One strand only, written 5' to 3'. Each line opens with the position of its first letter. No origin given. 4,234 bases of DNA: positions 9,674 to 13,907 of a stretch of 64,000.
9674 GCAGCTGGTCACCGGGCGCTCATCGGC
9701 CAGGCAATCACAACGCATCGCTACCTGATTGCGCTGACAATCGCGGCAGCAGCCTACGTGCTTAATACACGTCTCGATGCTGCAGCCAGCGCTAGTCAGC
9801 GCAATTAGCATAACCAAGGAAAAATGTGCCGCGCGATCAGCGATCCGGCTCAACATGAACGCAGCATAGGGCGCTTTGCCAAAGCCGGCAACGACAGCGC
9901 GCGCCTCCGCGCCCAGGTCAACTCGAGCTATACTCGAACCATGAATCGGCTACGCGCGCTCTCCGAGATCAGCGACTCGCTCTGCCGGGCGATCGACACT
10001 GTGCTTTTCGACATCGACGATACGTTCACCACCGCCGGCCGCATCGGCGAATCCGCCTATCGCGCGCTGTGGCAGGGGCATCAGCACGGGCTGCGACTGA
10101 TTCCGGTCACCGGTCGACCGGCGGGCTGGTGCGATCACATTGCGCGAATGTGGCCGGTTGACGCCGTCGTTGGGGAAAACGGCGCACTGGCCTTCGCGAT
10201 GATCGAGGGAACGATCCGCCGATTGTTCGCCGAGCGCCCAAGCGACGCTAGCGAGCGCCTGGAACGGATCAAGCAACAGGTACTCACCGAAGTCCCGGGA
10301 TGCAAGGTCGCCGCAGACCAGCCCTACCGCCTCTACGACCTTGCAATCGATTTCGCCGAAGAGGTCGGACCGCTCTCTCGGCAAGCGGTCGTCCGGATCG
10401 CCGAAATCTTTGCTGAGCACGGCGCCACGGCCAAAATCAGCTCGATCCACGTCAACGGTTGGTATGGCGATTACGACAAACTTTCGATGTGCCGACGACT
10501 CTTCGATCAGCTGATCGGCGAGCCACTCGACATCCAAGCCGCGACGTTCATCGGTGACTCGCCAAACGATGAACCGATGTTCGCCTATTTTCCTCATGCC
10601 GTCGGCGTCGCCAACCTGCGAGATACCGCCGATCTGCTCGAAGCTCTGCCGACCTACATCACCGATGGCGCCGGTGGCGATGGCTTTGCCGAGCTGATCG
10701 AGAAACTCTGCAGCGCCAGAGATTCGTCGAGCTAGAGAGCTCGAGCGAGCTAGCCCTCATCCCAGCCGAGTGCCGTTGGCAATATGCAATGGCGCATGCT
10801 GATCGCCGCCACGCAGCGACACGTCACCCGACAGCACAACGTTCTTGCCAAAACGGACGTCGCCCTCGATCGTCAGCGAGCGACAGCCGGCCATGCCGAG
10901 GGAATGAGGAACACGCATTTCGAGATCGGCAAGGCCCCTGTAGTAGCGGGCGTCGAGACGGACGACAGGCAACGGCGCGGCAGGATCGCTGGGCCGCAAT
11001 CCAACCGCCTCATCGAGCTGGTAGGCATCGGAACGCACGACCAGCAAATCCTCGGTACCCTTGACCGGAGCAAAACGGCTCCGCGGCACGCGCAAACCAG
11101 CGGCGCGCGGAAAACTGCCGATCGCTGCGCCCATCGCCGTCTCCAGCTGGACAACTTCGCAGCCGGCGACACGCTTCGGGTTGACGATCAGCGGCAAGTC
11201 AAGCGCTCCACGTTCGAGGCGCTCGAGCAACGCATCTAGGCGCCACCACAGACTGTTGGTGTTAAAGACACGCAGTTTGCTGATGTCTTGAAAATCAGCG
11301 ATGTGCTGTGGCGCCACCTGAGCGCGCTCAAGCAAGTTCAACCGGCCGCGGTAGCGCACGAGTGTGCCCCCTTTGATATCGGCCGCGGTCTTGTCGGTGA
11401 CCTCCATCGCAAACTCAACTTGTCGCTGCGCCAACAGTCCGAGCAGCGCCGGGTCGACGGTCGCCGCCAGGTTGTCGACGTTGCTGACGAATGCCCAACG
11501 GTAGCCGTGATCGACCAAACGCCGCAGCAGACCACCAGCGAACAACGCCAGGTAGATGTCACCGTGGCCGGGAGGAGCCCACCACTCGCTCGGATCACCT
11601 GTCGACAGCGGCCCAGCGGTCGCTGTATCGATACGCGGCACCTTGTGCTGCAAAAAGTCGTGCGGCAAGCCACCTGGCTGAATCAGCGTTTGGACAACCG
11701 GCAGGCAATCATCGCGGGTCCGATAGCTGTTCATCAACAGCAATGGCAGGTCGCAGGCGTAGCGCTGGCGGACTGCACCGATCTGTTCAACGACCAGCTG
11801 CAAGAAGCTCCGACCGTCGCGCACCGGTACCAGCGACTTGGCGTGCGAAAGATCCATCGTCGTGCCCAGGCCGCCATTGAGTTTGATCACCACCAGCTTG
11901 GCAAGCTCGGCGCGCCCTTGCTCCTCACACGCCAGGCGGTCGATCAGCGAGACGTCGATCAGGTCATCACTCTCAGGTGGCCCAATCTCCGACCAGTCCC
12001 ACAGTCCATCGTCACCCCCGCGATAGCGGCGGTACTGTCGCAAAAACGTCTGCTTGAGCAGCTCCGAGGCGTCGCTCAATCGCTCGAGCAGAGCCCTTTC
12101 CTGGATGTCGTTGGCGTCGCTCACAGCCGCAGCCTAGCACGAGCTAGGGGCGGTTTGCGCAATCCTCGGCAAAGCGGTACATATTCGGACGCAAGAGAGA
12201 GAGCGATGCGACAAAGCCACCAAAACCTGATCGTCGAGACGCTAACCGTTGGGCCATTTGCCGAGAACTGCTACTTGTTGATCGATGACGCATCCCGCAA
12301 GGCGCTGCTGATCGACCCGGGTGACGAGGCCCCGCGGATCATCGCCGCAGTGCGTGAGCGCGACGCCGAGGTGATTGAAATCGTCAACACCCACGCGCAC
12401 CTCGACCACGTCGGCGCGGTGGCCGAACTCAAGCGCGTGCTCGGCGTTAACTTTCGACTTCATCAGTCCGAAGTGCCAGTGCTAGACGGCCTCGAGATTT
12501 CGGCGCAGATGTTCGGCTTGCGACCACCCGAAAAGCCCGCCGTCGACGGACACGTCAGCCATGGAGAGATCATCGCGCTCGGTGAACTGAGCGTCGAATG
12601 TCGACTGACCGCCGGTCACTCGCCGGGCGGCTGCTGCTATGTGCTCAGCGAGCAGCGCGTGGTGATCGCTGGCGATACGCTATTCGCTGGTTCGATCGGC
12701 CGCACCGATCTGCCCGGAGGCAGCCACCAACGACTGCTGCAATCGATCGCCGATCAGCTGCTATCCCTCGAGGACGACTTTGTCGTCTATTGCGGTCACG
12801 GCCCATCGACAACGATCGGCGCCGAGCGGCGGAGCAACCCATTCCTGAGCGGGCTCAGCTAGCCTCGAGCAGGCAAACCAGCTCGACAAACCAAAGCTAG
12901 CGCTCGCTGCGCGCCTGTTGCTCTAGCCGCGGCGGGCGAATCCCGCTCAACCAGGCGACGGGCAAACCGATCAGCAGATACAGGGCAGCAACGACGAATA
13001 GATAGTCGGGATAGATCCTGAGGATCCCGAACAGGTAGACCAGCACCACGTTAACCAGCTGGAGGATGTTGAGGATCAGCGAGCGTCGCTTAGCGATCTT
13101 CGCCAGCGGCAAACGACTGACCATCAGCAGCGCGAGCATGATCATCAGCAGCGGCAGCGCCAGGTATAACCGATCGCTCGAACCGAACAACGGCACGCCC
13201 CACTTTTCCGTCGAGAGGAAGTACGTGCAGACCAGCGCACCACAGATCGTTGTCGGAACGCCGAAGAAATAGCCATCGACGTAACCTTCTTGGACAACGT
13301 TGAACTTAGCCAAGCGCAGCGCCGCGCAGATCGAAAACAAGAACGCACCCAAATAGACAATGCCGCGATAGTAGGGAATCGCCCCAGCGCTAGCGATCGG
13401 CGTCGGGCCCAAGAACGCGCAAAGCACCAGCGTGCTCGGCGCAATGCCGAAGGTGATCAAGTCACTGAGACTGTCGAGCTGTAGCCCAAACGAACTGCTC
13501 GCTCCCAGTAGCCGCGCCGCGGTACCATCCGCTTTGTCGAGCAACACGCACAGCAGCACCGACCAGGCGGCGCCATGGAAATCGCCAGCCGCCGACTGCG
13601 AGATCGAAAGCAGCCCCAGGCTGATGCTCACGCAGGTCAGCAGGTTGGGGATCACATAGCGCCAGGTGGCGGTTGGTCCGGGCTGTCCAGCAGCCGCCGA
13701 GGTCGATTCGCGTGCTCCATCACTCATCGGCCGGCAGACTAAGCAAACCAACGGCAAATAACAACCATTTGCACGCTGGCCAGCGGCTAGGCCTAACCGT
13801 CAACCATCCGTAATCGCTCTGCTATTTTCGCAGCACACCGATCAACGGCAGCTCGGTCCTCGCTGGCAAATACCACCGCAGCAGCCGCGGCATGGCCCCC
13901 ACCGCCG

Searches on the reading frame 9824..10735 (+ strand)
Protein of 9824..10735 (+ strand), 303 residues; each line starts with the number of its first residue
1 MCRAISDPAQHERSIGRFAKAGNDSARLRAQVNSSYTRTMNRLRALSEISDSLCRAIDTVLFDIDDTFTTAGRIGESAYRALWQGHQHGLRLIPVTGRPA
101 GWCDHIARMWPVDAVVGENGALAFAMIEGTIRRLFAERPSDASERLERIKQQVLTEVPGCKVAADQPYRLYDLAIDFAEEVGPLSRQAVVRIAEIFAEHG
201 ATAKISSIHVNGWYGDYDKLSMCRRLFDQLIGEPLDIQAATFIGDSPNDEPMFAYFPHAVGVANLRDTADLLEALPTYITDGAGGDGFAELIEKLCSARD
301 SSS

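Call 41: search_protein_families(library=pfam, proteins=[window:9824-10735:+], max_evalue=0.0001)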
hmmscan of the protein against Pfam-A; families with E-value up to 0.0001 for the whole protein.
window:9824-10735:+ (303 aa): 1 family
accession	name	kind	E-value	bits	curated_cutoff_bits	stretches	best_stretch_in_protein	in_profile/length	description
PF08282.18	Hydrolase_3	-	2e-09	38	20.9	0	60-126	1-68/255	haloacid dehalogenase-like hydrolase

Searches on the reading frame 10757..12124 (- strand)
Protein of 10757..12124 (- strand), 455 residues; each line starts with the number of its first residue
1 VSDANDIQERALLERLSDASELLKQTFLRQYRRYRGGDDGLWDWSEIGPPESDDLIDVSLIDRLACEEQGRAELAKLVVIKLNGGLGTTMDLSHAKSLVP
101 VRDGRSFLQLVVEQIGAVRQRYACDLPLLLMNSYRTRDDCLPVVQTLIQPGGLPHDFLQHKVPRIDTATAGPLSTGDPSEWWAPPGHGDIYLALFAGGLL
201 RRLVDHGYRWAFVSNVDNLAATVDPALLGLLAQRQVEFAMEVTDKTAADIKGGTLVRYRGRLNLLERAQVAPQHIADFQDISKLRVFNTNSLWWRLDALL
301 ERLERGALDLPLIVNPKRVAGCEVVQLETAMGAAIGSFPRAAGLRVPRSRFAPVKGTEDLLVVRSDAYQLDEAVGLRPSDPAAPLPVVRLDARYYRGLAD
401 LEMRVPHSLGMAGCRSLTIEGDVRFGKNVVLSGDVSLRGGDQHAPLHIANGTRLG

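Call 41: search_protein_families(library=pfam, proteins=[window:10757-12124:-], max_evalue=0.0001)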
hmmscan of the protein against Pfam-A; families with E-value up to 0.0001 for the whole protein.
window:10757-12124:- (455 aa): 1 family
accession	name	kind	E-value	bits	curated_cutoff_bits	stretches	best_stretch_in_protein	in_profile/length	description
PF01704.24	UDPGP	-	1.3e-127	426.4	22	1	25-431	2-412/413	UTP--glucose-1-phosphate uridylyltransferase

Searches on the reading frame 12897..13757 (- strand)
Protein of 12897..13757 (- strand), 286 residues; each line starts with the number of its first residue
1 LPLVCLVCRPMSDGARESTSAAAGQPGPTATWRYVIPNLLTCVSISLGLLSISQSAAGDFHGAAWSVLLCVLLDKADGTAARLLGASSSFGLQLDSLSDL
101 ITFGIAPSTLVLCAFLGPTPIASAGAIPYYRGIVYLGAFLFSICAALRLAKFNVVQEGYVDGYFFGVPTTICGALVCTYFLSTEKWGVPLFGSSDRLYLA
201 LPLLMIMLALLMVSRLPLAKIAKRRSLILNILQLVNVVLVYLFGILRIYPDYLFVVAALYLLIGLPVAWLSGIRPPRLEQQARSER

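Call 41: search_protein_families(library=pfam, proteins=[window:12897-13757:-], max_evalue=0.0001)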
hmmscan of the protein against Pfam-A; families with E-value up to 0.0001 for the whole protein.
window:12897-13757:- (286 aa): 1 family
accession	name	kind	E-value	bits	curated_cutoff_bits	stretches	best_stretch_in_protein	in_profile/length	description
PF01066.26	CDP-OH_P_transf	-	4.5e-14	53.5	22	1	35-199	2-138/152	CDP-alcohol phosphatidyltransferase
